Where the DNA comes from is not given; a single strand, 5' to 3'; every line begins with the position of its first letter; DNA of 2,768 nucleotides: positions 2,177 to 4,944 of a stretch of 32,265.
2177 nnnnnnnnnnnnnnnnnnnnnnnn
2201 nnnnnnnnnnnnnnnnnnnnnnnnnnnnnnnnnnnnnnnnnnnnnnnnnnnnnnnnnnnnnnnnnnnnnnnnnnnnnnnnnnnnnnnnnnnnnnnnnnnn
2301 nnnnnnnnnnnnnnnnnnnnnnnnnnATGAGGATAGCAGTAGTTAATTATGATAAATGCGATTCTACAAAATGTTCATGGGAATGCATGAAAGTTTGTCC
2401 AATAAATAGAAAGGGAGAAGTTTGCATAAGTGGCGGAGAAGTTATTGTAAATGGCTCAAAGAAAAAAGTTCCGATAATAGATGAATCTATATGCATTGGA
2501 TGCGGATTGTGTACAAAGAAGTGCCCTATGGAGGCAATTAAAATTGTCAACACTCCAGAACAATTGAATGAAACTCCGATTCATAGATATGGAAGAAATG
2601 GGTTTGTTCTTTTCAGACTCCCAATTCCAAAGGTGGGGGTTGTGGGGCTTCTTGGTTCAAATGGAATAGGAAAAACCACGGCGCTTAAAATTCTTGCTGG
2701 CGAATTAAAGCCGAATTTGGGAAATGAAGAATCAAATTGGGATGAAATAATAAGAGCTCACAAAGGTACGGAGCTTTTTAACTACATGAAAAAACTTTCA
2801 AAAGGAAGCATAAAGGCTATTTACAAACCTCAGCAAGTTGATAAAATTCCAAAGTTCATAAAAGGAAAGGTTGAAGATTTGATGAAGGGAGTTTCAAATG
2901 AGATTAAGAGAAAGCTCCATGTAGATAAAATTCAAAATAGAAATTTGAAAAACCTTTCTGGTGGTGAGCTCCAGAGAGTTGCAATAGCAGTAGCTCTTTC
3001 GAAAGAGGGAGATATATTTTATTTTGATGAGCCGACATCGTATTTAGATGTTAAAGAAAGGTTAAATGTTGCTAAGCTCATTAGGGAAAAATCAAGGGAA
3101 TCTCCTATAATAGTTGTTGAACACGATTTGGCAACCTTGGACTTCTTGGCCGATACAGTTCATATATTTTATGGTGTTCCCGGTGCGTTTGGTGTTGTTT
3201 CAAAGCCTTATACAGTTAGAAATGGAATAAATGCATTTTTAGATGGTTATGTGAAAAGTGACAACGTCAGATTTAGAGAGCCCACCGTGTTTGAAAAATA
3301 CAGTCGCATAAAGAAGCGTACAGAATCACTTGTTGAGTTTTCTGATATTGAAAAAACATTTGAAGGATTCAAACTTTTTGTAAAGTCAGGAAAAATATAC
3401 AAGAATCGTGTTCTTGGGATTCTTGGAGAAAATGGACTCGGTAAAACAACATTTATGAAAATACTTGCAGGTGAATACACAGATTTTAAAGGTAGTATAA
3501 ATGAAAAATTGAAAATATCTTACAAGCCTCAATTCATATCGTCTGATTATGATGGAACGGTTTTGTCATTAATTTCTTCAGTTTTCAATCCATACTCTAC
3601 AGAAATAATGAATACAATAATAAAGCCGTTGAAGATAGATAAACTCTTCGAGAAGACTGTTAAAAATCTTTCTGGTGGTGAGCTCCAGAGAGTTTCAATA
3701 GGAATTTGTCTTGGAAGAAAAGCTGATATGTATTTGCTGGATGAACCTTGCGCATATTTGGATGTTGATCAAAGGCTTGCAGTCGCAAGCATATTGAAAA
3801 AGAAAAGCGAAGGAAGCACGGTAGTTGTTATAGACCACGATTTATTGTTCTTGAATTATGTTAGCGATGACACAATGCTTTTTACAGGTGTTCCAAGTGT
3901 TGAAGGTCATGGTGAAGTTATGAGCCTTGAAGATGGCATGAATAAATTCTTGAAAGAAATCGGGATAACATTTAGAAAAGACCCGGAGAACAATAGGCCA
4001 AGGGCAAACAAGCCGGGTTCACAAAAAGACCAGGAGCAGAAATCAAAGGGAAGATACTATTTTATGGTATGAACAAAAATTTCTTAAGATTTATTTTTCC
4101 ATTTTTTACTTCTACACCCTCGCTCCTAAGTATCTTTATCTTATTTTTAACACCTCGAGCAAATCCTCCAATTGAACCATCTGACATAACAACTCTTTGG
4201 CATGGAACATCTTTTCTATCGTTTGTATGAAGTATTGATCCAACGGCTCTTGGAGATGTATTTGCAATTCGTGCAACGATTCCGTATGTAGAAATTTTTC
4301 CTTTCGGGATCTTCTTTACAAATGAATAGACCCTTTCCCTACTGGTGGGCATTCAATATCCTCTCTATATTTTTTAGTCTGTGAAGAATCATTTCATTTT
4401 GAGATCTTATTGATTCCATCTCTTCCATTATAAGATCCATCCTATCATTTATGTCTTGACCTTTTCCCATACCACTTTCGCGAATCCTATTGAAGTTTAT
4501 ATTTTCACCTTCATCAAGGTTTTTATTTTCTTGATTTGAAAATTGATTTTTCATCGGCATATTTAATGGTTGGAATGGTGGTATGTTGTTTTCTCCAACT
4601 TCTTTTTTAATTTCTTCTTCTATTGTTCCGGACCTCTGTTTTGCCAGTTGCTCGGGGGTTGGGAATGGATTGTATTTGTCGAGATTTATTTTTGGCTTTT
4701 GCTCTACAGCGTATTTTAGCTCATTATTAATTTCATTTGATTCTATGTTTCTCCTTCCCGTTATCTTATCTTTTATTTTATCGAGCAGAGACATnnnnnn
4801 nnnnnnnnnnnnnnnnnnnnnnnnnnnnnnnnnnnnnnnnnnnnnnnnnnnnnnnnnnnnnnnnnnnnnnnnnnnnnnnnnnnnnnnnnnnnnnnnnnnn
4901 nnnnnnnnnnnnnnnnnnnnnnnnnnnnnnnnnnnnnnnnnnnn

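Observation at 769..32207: Palindrome GAGCTC occurs about 41 times, an order of magnitude above expectation, in two reading frames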

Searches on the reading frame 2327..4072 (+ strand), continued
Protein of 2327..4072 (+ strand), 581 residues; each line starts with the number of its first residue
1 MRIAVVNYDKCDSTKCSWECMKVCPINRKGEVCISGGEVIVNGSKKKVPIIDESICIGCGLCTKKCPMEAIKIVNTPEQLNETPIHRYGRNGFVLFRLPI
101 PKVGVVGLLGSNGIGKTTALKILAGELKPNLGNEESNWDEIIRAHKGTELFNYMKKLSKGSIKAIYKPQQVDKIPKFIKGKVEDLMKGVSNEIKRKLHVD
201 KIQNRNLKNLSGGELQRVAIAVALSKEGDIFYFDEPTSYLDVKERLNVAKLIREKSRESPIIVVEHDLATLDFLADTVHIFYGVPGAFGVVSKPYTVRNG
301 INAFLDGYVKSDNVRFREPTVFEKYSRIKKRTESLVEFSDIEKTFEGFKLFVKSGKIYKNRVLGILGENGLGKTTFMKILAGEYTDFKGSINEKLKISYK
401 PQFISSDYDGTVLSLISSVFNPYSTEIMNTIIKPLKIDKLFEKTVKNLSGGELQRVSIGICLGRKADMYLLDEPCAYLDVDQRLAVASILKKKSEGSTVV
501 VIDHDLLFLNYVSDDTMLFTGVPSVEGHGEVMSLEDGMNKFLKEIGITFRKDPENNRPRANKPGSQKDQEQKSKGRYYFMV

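Call 61: list_cluster_members(proteins=[P0001, P0003, P0005, P0006, P0007, P0009])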
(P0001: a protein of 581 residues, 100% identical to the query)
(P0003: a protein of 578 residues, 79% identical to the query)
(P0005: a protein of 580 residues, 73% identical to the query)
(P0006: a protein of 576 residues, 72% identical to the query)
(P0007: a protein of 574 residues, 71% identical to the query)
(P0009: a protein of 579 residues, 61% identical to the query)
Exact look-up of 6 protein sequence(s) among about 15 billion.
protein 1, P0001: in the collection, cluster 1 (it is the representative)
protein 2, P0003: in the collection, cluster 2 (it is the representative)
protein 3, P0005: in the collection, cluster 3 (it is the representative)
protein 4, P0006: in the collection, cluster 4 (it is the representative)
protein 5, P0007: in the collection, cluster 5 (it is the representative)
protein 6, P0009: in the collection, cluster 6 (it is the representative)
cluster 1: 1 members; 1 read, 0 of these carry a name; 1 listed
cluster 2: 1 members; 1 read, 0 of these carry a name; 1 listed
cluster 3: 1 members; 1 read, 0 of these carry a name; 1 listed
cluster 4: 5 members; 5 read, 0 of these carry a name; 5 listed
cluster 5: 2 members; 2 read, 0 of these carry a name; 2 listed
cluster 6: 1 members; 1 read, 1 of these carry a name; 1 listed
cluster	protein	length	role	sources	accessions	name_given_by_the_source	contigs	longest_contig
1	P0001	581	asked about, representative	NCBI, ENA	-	-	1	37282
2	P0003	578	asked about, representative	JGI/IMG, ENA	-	-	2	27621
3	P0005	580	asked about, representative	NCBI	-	-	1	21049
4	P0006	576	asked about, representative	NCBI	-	-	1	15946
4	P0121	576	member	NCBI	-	-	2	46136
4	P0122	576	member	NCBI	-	-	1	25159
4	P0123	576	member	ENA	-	-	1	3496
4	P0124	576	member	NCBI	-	-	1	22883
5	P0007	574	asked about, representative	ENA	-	-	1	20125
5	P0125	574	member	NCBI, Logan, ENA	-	-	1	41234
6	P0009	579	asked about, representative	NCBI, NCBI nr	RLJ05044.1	MAG: ribosome biogenesis/translation initiation ATPase RLI [Candidatus Aenigmatarchaeota ... | MAG: ribosome biogenesis/translation initiation ATPase RLI [Candidatus Aenigmarchaeota ...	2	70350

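Call 75: find_encoding_contigs(protein=P0014, flank=10000, max_places=1)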
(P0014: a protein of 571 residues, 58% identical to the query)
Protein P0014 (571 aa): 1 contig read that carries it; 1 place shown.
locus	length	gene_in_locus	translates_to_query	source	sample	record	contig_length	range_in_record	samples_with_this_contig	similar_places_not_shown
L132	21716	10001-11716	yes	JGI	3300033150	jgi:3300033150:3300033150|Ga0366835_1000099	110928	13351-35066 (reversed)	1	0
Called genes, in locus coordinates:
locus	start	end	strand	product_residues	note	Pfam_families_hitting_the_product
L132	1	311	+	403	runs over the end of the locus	PF04894:Nre_N, PF04895:Nre_C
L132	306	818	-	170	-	PF13489:Methyltransf_23, PF13649:Methyltransf_25, PF13847:Methyltransf_31, PF08241:Methyltransf_11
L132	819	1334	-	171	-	-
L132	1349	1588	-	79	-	-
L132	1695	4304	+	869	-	PF01326:PPDK_N, PF00391:PEP-utilizers, PF02896:PEP-utilizers_C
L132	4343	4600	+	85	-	-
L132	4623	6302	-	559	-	PF00750:tRNA-synt_1d, PF05746:DALR_1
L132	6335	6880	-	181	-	-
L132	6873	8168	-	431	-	PF02675:AdoMet_dc, PF01916:DS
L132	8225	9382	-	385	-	PF01926:MMR_HSR1, PF02421:FeoB_N (faint), PF08438:YGR210-like_G4, PF02824:TGS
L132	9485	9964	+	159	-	-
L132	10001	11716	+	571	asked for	PF04068:Fer4_RLI, PF12837:Fer4_6 (faint), PF13237:Fer4_10 (faint), PF00037:Fer4, PF00005:ABC_tran, PF13304:AAA_21 (faint), PF02463:SMC_N (weak), PF00005:ABC_tran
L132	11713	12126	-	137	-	-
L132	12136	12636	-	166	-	-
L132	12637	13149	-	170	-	-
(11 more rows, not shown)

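Call 76: find_encoding_contigs(protein=P0017, flank=10000, max_places=1)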
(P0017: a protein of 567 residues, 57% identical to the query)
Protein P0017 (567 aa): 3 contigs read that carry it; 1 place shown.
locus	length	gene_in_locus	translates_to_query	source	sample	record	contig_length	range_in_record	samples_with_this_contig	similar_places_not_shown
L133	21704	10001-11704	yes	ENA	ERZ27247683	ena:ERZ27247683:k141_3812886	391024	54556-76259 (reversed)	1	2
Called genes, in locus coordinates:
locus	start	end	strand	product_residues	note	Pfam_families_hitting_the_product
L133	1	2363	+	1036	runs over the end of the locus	PF18072:FGAR-AT_linker, PF00586:AIRS, PF02769:AIRS_C, PF22689:FGAR-AT_PurM_N-like (weak), PF02769:AIRS_C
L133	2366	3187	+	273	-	PF13507:GATase_5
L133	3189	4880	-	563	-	PF03485:Arg_tRNA_synt_N, PF00750:tRNA-synt_1d, PF05746:DALR_1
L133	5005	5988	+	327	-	PF01916:DS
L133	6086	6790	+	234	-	-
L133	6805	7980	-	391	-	PF01926:MMR_HSR1, PF08438:YGR210-like_G4, PF02824:TGS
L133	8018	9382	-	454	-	-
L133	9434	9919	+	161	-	-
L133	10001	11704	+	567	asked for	PF04068:Fer4_RLI, PF00037:Fer4 (weak), PF00005:ABC_tran, PF02463:SMC_N (faint), PF13304:AAA_21 (faint), PF00005:ABC_tran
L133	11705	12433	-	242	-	PF01757:Acyl_transf_3, PF07786:HGSNAT_cat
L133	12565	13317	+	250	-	-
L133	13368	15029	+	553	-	PF04675:DNA_ligase_A_N, PF01068:DNA_ligase_A_M, PF09414:RNA_ligase (weak), PF04679:DNA_ligase_A_C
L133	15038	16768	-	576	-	PF13522:GATase_6, PF13537:GATase_7, PF13580:SIS_2 (faint), PF01380:SIS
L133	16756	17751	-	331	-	PF14528:LAGLIDADG_3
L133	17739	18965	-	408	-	PF00483:NTP_transferase, PF12804:NTP_transf_3, PF25084:LbH_EIF2B, PF00132:Hexapep (faint), PF25087:GMPPB_C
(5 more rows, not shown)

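Call 77: find_encoding_contigs(protein=P0018, flank=10000, max_places=1)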
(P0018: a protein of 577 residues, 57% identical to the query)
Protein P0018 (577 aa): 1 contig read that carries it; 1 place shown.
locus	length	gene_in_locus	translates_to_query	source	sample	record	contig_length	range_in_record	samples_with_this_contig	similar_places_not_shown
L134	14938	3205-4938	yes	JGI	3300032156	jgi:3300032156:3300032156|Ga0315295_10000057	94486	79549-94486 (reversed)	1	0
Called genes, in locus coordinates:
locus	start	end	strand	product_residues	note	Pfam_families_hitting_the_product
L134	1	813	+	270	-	?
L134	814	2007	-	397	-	PF01926:MMR_HSR1, PF08438:YGR210-like_G4, PF02824:TGS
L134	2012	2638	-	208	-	PF01411:tRNA-synt_2c, PF07973:tRNA_SAD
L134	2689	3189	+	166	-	-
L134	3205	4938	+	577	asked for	PF04068:Fer4_RLI (weak), PF13237:Fer4_10 (faint), PF00037:Fer4, PF12837:Fer4_6 (weak), PF02463:SMC_N (weak), PF00005:ABC_tran, PF00004:AAA (faint), PF00005:ABC_tran, +1 more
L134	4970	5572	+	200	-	-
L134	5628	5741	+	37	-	-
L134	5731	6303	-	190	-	PF01569:PAP2, PF14378:PAP2_3 (weak)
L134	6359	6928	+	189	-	PF13489:Methyltransf_23, PF05175:MTS, PF06325:PrmA, PF01170:UPF0020 (weak), PF13847:Methyltransf_31, PF08241:Methyltransf_11, PF08242:Methyltransf_12, PF13649:Methyltransf_25, +4 more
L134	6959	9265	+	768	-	-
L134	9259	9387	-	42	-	-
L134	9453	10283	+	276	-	PF01926:MMR_HSR1, PF02421:FeoB_N (weak), PF02824:TGS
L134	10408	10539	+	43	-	-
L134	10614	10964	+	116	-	-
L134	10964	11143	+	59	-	-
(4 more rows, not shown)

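Call 78: find_encoding_contigs(protein=P0026, flank=10000, max_places=1)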
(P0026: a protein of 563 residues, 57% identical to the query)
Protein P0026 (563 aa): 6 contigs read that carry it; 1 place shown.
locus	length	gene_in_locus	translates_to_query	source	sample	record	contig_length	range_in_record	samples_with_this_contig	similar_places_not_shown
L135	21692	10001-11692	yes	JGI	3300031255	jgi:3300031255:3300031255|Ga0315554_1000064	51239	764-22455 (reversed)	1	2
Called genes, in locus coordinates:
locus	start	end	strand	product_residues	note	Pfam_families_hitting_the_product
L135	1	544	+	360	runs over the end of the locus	PF03215:Rad17 (weak), PF00004:AAA (weak), PF21960:RCF1-5-like_lid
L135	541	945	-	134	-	-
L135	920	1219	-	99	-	PF04242:DUF424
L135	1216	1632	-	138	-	PF01873:eIF-5_eIF-2B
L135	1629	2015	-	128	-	PF01900:RNase_P_Rpp14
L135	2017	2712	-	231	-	PF01876:RNase_P_p30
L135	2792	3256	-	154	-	PF00827:Ribosomal_L15e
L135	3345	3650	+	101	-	-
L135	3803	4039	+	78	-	-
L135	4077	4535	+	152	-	PF03413:PepSY (weak)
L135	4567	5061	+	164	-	PF13489:Methyltransf_23 (faint), PF13847:Methyltransf_31 (weak), PF08241:Methyltransf_11, PF13649:Methyltransf_25 (weak)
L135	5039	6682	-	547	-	PF03485:Arg_tRNA_synt_N, PF00750:tRNA-synt_1d, PF05746:DALR_1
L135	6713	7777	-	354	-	PF02784:Orn_Arg_deC_N, PF00278:Orn_DAP_Arg_deC (faint)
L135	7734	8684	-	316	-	PF01916:DS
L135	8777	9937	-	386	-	PF01926:MMR_HSR1, PF08438:YGR210-like_G4, PF02824:TGS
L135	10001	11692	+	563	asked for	PF04068:Fer4_RLI, PF12837:Fer4_6 (faint), PF00037:Fer4 (weak), PF00005:ABC_tran, PF02463:SMC_N, PF13304:AAA_21 (faint), PF00005:ABC_tran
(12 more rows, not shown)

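Call 81: search_protein_families(library=pfam, proteins=[L001:3-524:-, L001:537-2381:+, L001:2427-2657:+, L001:2662-3054:+, L001:3054-3938:+, L001:3925-4389:+, L001:4363-5958:-, L001:6039-6485:+, L001:6511-7698:-, L001:7753-8337:-], max_evalue=0.001)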
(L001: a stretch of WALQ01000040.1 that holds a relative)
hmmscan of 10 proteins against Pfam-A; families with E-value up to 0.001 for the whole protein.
L001:3-524:- (174 aa): 1 family
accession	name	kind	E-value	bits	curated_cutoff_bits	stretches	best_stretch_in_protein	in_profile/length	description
PF00149.33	Metallophos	-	2.1e-05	25.5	21.5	1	4-136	2-116/191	Calcineurin-like phosphoesterase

L001:537-2381:+ (615 aa): 6 families
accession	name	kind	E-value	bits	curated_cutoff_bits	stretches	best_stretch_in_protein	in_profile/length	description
PF13307.12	Helicase_C_2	-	1.9e-43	148.9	25.3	1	432-595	1-165/170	Helicase C-terminal domain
PF06733.21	DEAD_2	-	5e-17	62.5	21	1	78-243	6-171/172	DEAD_2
PF06777.17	HBB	-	1.3e-13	51.5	30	1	280-417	57-188/190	Helical and beta-bridge domain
PF04851.21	ResIII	-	4.7e-11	43.3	22.5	1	21-257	4-159/164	Type III restriction enzyme, res subunit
PF00270.35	DEAD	-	1e-07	32.3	26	1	23-86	2-63/167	DEAD/DEAH box helicase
PF02562.22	PhoH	-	6e-05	23.1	27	0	211-239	115-143/205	PhoH-like protein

L001:2427-2657:+ (77 aa): 0 families

L001:2662-3054:+ (131 aa): 0 families

L001:3054-3938:+ (295 aa): 1 family
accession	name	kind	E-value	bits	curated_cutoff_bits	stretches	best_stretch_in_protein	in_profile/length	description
PF03144.31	GTP_EFTU_D2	-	1.7e-07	32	30.3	1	151-206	1-63/73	Elongation factor Tu domain 2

L001:3925-4389:+ (155 aa): 4 families
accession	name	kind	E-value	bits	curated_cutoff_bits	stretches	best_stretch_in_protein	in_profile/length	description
PF13489.12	Methyltransf_23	-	3.1e-05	24.2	27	1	12-98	3-98/164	Methyltransferase domain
PF13649.12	Methyltransf_25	-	0.0003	21.8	27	0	71-104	53-87/97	Methyltransferase domain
PF13847.12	Methyltransf_31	-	0.00041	20.5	27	0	32-64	4-37/145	Methyltransferase domain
PF08241.18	Methyltransf_11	-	0.00057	20.9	21.2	0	36-110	1-94/95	Methyltransferase domain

L001:4363-5958:- (532 aa): 3 families
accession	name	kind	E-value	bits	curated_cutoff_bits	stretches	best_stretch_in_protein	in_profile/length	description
PF00750.26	tRNA-synt_1d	-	2.2e-98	329.9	23.3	1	80-409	12-349/349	tRNA synthetases class I (R), catalytic domain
PF05746.21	DALR_1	-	5.6e-22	78.5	22.3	1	423-532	1-117/117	DALR anticodon binding domain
PF01406.26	tRNA-synt_1e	-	5.1e-05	23.2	27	1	90-265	10-134/301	tRNA synthetases class I (C) catalytic domain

L001:6039-6485:+ (149 aa): 2 families
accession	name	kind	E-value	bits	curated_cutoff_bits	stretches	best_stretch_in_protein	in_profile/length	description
PF03477.21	ATP-cone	-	8.1e-24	84.4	25.8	1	49-134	2-87/88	ATP cone domain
PF22811.2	Zn_ribbon_NrdR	-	1.2e-21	76.8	27.2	1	1-42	1-42/42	Transcriptional repressor NrdR-like, N-terminal domain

L001:6511-7698:- (396 aa): 4 families
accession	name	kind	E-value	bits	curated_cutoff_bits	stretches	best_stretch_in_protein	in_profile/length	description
PF08438.16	YGR210-like_G4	-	2.9e-36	124.6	24.7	1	223-327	1-108/108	Obg-like GTPase YGR210-like, G4 motif-containing domain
PF01926.29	MMR_HSR1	-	1e-15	58.2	21.9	1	4-121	1-86/113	50S ribosome-binding GTPase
PF02824.27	TGS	-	5.5e-13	49.2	22.2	1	337-394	3-60/60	TGS domain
PF02421.24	FeoB_N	-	1.2e-08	35.1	27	1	4-44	2-42/156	Ferrous iron transport protein B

L001:7753-8337:- (195 aa): 0 families

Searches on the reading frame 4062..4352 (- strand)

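Call 46: search_protein_families(library=pfam, proteins=[window:4062-4352:-], max_evalue=0.01)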
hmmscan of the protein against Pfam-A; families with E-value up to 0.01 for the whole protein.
window:4062-4352:- (96 aa): 1 family
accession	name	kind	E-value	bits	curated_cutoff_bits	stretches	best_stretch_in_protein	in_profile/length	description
PF01035.26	DNA_binding_1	-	5.9e-22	77.7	27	1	5-80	3-81/81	6-O-methylguanine DNA methyltransferase, DNA binding domain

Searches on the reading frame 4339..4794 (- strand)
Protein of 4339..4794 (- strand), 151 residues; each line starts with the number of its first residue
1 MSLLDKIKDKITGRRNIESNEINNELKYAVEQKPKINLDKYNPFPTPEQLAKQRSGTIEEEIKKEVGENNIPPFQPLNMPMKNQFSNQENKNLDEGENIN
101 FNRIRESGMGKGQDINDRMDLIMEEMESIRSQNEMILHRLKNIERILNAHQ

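Call 46: search_protein_families(library=pfam, proteins=[window:4339-4794:-], max_evalue=0.01)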
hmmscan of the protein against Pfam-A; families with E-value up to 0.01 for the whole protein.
window:4339-4794:- (151 aa): 1 family
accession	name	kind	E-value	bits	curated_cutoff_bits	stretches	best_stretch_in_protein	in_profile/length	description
PF07955.17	DUF1687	-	0.0088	16.9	27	1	19-95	22-105/128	Protein of unknown function (DUF1687)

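Call 67: search_protein_families(library=padloc, proteins=[window:4339-4794:-], max_evalue=0.001)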
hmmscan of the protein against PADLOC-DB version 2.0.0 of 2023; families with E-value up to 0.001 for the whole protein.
window:4339-4794:- (151 aa): 0 families
